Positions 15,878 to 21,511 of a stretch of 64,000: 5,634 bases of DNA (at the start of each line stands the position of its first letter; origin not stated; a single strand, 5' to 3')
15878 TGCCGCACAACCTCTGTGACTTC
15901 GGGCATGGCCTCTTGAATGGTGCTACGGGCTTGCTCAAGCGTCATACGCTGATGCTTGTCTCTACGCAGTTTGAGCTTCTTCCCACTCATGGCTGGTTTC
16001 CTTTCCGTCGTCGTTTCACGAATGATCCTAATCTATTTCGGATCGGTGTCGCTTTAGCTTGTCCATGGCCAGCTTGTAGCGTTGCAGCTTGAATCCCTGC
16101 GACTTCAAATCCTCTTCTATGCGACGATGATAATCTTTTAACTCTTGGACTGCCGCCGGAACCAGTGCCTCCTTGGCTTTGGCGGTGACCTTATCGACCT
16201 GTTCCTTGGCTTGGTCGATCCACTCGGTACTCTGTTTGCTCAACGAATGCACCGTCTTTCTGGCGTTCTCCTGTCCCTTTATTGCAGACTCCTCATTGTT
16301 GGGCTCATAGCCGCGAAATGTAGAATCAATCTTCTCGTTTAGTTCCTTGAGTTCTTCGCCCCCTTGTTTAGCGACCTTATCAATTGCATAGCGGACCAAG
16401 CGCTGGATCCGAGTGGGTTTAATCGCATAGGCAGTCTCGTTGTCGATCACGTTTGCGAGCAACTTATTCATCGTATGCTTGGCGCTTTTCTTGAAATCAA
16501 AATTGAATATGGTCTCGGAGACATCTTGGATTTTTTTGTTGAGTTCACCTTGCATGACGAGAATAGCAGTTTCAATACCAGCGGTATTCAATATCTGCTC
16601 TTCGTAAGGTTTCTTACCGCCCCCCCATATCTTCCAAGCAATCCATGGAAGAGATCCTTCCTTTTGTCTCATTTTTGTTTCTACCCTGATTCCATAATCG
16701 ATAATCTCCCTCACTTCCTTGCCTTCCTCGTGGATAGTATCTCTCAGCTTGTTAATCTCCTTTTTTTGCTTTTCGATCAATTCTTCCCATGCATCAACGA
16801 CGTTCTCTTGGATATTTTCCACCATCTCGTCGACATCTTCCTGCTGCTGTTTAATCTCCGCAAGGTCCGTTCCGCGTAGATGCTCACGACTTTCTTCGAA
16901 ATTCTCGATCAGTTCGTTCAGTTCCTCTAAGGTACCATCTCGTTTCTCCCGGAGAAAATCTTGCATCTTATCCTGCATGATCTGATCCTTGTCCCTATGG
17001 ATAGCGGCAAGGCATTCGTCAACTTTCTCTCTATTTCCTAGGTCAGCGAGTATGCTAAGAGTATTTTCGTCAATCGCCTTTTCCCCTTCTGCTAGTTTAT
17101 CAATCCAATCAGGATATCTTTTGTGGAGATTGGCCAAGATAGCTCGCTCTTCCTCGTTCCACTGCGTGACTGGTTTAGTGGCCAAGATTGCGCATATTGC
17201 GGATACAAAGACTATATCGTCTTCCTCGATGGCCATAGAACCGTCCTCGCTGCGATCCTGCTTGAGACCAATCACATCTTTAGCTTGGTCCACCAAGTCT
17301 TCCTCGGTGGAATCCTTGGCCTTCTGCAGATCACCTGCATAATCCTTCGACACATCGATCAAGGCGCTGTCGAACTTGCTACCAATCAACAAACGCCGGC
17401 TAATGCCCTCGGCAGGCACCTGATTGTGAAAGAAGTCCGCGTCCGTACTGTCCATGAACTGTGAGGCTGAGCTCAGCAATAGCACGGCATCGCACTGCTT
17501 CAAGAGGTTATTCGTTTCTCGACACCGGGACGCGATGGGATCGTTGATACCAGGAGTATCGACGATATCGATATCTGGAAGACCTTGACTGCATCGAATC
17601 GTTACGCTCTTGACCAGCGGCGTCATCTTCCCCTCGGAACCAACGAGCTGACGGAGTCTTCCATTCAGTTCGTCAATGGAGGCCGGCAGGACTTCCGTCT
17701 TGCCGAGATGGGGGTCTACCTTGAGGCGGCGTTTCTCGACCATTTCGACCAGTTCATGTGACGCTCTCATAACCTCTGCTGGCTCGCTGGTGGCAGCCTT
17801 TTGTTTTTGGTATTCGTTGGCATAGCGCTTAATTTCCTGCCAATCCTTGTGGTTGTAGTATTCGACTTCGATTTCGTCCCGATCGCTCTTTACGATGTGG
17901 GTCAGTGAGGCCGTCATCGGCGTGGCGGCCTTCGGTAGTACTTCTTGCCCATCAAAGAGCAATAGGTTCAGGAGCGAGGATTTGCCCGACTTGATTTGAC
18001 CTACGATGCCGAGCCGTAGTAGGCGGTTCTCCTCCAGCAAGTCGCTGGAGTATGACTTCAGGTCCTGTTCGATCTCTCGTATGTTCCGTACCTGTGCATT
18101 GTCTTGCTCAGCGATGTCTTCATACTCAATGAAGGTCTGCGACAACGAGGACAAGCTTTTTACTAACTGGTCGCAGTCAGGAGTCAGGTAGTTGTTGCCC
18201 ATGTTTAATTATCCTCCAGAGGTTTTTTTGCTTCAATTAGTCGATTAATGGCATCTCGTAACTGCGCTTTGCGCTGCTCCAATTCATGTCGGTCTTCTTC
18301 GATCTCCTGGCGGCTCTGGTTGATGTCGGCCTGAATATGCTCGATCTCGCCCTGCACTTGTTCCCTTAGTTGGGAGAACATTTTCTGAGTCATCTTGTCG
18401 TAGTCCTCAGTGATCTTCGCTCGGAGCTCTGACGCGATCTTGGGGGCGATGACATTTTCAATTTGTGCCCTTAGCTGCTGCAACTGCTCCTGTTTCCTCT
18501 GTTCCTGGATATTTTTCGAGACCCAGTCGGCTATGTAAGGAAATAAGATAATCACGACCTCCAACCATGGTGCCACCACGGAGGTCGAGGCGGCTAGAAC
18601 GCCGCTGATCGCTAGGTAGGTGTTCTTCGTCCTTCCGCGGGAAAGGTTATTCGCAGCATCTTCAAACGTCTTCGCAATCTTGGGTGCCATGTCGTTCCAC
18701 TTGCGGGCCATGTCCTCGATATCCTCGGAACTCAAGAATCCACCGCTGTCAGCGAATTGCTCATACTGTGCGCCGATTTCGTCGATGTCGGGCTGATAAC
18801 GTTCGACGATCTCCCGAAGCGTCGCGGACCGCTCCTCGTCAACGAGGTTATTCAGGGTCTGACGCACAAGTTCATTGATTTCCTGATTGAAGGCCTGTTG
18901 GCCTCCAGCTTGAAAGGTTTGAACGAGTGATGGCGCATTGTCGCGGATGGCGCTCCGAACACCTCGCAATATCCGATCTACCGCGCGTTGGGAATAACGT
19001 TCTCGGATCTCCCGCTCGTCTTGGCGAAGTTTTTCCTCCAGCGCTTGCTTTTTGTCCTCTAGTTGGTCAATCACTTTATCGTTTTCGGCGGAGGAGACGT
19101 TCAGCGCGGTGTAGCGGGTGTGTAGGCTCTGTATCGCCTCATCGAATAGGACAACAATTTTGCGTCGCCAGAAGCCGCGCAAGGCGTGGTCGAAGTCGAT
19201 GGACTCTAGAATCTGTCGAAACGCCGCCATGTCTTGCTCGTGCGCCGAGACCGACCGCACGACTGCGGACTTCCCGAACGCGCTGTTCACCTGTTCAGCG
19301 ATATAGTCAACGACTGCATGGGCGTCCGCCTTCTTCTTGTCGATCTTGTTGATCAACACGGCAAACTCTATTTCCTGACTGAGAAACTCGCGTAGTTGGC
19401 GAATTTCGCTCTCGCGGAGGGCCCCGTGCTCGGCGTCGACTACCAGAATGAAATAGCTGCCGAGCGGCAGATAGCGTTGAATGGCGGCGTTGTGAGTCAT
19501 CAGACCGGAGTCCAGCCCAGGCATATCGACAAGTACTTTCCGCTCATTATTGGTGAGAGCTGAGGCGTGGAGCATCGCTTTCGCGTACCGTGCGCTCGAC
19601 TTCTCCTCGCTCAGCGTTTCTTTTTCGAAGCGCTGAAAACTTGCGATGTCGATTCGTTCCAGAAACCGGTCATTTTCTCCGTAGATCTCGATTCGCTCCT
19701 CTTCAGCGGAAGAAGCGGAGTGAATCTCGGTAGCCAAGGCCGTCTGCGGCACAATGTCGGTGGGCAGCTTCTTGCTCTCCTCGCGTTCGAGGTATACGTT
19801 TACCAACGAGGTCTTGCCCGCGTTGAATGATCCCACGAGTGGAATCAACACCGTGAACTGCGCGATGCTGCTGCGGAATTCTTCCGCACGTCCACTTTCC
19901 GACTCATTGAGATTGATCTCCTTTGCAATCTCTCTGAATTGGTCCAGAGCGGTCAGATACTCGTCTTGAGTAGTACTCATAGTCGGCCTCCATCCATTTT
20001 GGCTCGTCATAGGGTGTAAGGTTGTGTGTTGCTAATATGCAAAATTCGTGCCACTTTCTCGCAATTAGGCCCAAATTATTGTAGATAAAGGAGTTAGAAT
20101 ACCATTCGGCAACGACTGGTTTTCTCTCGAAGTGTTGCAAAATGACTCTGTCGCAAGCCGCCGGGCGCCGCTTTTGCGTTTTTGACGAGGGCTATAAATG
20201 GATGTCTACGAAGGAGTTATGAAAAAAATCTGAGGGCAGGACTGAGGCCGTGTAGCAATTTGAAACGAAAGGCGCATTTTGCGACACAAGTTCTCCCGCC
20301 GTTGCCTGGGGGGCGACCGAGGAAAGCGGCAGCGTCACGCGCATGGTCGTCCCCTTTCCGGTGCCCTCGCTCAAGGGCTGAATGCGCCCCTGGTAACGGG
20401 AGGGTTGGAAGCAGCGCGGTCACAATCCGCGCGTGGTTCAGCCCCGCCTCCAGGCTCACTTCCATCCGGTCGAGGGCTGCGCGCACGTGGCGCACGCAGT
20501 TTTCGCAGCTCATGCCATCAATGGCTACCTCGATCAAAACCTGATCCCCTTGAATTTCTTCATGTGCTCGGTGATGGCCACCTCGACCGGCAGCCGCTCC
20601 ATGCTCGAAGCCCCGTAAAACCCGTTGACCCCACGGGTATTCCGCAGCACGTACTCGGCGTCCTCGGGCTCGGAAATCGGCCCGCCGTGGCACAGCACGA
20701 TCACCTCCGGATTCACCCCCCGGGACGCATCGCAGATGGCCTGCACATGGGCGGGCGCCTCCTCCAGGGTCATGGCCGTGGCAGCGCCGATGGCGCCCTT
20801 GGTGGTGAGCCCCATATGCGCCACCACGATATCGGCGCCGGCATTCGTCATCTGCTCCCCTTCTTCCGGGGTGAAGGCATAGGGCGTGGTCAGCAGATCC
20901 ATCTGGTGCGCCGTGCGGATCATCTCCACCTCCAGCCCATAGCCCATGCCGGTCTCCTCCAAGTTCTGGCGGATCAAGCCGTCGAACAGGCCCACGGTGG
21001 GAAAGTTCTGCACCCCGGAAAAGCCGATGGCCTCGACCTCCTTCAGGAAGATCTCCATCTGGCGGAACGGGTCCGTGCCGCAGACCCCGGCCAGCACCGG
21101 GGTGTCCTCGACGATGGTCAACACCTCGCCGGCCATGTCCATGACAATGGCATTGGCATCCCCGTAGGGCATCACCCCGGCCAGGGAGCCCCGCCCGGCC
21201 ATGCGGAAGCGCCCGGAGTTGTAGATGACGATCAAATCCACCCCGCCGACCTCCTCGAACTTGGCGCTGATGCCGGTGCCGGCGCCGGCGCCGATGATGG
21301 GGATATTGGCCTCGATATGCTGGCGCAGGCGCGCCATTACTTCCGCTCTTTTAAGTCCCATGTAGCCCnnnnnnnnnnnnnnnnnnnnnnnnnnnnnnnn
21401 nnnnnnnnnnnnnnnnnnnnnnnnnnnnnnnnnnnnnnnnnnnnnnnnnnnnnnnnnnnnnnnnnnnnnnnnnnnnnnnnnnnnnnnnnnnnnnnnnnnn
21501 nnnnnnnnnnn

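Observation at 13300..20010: Three tandem, translationally coupled dynamin-like large GTPases on a low-GC island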

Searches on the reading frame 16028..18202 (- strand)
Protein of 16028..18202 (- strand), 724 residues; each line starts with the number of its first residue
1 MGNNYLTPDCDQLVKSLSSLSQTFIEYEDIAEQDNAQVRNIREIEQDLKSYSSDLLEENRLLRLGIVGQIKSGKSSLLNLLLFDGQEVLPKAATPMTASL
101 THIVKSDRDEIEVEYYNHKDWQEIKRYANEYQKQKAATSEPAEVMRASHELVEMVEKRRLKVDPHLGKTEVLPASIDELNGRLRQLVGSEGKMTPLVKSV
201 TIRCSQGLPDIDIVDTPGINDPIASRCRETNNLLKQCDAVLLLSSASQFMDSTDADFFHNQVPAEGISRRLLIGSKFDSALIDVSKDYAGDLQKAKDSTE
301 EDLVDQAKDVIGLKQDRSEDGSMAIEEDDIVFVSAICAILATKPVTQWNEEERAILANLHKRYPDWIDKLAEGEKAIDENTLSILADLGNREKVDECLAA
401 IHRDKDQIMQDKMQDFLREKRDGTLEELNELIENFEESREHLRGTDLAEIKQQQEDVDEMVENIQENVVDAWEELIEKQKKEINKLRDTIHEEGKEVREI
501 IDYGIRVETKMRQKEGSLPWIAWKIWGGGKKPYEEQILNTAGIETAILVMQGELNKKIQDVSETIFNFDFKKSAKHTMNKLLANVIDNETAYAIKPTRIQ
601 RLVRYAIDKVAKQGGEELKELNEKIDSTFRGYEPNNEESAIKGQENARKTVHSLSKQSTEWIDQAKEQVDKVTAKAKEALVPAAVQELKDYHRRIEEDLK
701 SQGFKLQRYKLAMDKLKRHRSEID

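Call 6: search_protein_families(library=pfam, proteins=[window:16028-18202:-], max_evalue=0.1)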
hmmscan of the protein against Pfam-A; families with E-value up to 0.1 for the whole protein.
window:16028-18202:- (724 aa): 5 families
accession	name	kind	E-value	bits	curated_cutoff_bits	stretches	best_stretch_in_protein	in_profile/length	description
PF00350.29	Dynamin_N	-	2.6e-20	73.6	27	1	65-266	2-158/168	Dynamin family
PF01926.29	MMR_HSR1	-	5.4e-07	30.2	21.9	0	181-252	21-91/113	50S ribosome-binding GTPase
PF00009.33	GTP_EFTU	-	7.7e-05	22.8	26.5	0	202-336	62-170/188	Elongation factor Tu GTP binding domain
PF01442.23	Apolipoprotein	-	0.0063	16.7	90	1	408-498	92-182/190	Apolipoprotein A1/A4/E domain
PF09439.16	SRPRB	-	0.064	13.1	25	0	66-101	8-40/178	Signal recognition particle receptor beta subunit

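Call 7: search_protein_families(library=padloc, proteins=[window:16028-18202:-], max_evalue=0.1)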
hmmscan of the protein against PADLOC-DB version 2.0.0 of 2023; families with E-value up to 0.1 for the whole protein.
window:16028-18202:- (724 aa): 2 families
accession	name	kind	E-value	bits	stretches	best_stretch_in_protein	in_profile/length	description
PDLC03841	LeoBC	-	7.4e-11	39.9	1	10-550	25-442/601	-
PDLC00598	ZorA1|ZorA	-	0.0028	14.1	1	393-502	372-483/663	MotA/ExbB/TolQ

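Call 8: search_protein_families(library=ncbifam, proteins=[window:16028-18202:-], max_evalue=0.1)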
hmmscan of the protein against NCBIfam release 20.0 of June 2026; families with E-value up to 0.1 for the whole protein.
window:16028-18202:- (724 aa): 6 families
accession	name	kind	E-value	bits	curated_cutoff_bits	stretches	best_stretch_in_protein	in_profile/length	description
TIGR00231.1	small_GTP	domain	4.6e-08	33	42.5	2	210-296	54-140/164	GTP-binding protein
TIGR03594.1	GTPase_EngA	equivalog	0.00064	18.8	306.7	1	42-83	154-197/432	ribosome biogenesis GTPase Der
TIGR00450.1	mnmE_trmE_thdF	equivalog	0.0035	16.5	252.6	1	21-83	161-231/446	tRNA uridine-5-carboxymethylaminomethyl(34) synthesis GTPase MnmE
NF033916.0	antiphage_ZorA_3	subfamily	0.0036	16.2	250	1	398-502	326-436/509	anti-phage ZorAB system protein ZorA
TIGR03918.1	GTP_HydF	equivalog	0.0048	15.8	325.55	0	211-259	58-109/392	[FeFe] hydrogenase H-cluster maturation GTPase HydF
NF033915.0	antiphage_ZorA_2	subfamily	0.015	14.3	100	1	400-507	247-354/383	anti-phage ZorAB system protein ZorA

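Call 14: search_solved_structures(query=window:16028-18202:-, max_evalue=1)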
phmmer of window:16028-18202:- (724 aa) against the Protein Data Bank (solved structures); distinct sequences matched with E-value up to 1: 15.
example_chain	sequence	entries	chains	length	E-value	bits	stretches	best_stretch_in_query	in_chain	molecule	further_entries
5owv_A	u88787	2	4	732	8.6e-13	51.1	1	19-309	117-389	GTP-binding protein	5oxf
7aoi_XL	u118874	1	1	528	0.014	17.4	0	58-84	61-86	GTP-binding protein, putative,mt-EngA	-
6yxx_EA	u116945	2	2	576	0.017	17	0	58-84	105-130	mt-EngA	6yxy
4b2q_T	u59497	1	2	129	0.11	14.4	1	441-523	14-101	ATP SYNTHASE SUBUNIT B, MITOCHONDRIAL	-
7am2_BU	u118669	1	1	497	0.12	14.2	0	61-84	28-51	GTPase Der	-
5ara_T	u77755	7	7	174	0.14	14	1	440-523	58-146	ATP SYNTHASE F(0) COMPLEX SUBUNIT B1, MITOCHONDRIAL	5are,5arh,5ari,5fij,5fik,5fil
9pew_K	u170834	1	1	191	0.17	13.8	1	441-521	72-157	ATP synthase subunit b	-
2cly_A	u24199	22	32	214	0.17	13.7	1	440-523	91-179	ATP SYNTHASE B CHAIN, MITOCHONDRIAL | ATP synthase F(0) complex subunit B1, mitochondrial | ATP synthase peripheral stalk subunit b, mitochondrial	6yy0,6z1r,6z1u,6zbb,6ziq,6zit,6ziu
2wss_T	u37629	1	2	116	0.18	13.7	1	449-524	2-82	ATP SYNTHASE SUBUNIT B, MITOCHONDRIAL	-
6zmr_b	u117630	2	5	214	0.21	13.4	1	441-521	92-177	ATP synthase peripheral stalk-membrane subunit b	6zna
6j5i_b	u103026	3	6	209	0.23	13.3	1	441-521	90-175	ATP synthase peripheral stalk-membrane subunit b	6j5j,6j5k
9vpb_Ab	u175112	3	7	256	0.28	13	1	440-523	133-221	ATP synthase peripheral stalk subunit b, mitochondrial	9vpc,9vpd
9bxu_V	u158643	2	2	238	0.31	12.9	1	441-521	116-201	ATP synthase subunit b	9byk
9pex_K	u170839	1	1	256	0.34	12.8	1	441-521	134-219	ATP synthase subunit b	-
6tt7_K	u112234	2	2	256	0.46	12.3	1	440-521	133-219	ATP synthase subunit b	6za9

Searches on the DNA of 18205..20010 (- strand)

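Call 79: search_dna_similar(query=L058:6893-14481:+, collection=ecoli_genomes, mode=near, max_rows=12, rows=spread)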
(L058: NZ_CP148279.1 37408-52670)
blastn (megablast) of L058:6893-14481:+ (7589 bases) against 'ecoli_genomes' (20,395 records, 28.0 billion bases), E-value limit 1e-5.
Records with a match: 5; places in all: 5; records where one place covers at least 80% of the query: 5.
Genomes with a match: 5 of 5426; with a place that covers at least 80% of the query: 5. Places per genome that has any: lowest 1, median 1, highest 1. On chromosomes: 0 places; on plasmids: 5.
Best place of each record, by identity: >=99% 5.
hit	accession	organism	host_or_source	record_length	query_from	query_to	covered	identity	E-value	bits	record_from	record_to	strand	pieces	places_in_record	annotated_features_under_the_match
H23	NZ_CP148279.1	Escherichia coli strain Z1323PEC0011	Dog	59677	1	7589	100%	100.0%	0e+0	14015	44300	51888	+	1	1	CFI-box-CTERM domain-containing protein | dynamin family protein (x3)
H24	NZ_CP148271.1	Escherichia coli strain Z1323PEC0013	Dog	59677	1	7589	100%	100.0%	0e+0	14015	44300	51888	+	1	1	CFI-box-CTERM domain-containing protein | dynamin family protein (x3)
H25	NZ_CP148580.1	Escherichia coli strain Z1322HEC0003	Homo sapiens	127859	1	7589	100%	100.0%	0e+0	14009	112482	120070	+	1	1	CFI-box-CTERM domain-containing protein | dynamin family protein (x3)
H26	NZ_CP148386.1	Escherichia coli strain Z1323HEC0011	Homo sapiens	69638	1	7589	100%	99.9%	0e+0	13988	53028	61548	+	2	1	CFI-box-CTERM domain-containing protein | dynamin family protein (x3) | IS3 family transposase | AL1L pseudoknot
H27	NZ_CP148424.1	Escherichia coli strain Z1323CEC0015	Chicken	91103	1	7589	100%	99.9%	0e+0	13954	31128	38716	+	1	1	CFI-box-CTERM domain-containing protein | dynamin family protein (x3) | hypothetical protein (x2)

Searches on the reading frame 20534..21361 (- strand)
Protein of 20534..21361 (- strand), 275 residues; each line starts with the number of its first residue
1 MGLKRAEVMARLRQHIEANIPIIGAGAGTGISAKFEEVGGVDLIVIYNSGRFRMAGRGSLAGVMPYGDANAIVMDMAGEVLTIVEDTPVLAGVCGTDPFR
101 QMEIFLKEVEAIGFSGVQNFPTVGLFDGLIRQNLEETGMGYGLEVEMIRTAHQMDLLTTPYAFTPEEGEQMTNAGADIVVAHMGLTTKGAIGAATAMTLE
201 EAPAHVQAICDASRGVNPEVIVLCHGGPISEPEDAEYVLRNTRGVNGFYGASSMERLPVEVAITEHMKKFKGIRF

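Call 11: search_protein_families(library=pfam, proteins=[window:20534-21361:-], max_evalue=0.001)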
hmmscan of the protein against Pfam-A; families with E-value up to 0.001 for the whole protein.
window:20534-21361:- (275 aa): 1 family
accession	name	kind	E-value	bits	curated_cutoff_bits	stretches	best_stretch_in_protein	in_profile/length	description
PF09370.16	PEP_hydrolase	-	1.8e-129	431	33.8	1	7-272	1-266/267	Phosphoenolpyruvate hydrolase-like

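Call 100: find_encoding_contigs(protein=window:20534-21361:-, flank=10000, max_places=6)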
Protein window:20534-21361:- (275 aa): 5 contigs read that carry it; 4 places shown.
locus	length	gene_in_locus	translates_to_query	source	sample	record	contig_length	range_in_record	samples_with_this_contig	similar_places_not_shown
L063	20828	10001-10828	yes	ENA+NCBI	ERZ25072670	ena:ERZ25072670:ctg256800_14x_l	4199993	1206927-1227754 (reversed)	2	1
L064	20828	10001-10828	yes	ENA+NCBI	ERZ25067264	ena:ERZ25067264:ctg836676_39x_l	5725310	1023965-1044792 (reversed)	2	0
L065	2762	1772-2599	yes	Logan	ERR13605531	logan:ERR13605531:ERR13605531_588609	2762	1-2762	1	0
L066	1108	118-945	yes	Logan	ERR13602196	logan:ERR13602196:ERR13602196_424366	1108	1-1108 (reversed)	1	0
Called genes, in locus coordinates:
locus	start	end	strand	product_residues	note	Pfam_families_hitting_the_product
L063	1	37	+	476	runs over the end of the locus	PF19335:HMBD, PF25917:BSH_RND (weak), PF25919:BSH_CusB, PF25973:BSH_CzcB, PF25869:3HB_CusB (weak), PF25954:Beta-barrel_RND_2, PF25967:RND-MFP_C (weak), PF25975:CzcB_C, +2 more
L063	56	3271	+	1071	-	PF00873:ACR_tran, PF03176:MMPL (weak), PF00873:ACR_tran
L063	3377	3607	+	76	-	-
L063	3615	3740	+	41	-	-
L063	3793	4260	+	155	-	PF00355:Rieske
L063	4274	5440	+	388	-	PF00033:Cytochrome_B, PF13631:Cytochrom_B_N_2, PF00032:Cytochrom_B_C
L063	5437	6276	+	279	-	PF14537:Cytochrom_c3_2 (faint), PF14522:Cytochrome_C7 (weak)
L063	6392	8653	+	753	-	PF00403:HMA, PF00122:E1-E2_ATPase, PF00702:Hydrolase, PF08282:Hydrolase_3 (faint)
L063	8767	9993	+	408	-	PF06792:UPF0261, PF23189:UPF0261_C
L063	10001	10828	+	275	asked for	PF09370:PEP_hydrolase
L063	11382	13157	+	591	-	PF00009:GTP_EFTU (weak), PF00350:Dynamin_N, PF01926:MMR_HSR1 (faint)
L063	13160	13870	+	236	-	PF00350:Dynamin_N, PF01926:MMR_HSR1 (faint)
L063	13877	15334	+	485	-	-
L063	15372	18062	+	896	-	PF00280:potato_inhibit (faint), PF03793:PASTA (faint), PF20871:KCTD1-15_CTD (faint), PF21371:Apc5_N (faint), PF24815:HMG_WDHD1 (faint), PF05707:Zot (faint), PF01926:MMR_HSR1 (weak), PF00350:Dynamin_N, +2 more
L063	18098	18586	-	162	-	PF19313:DUF5916 (weak)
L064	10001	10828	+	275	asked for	PF09370:PEP_hydrolase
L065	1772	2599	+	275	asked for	PF09370:PEP_hydrolase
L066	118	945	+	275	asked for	PF09370:PEP_hydrolase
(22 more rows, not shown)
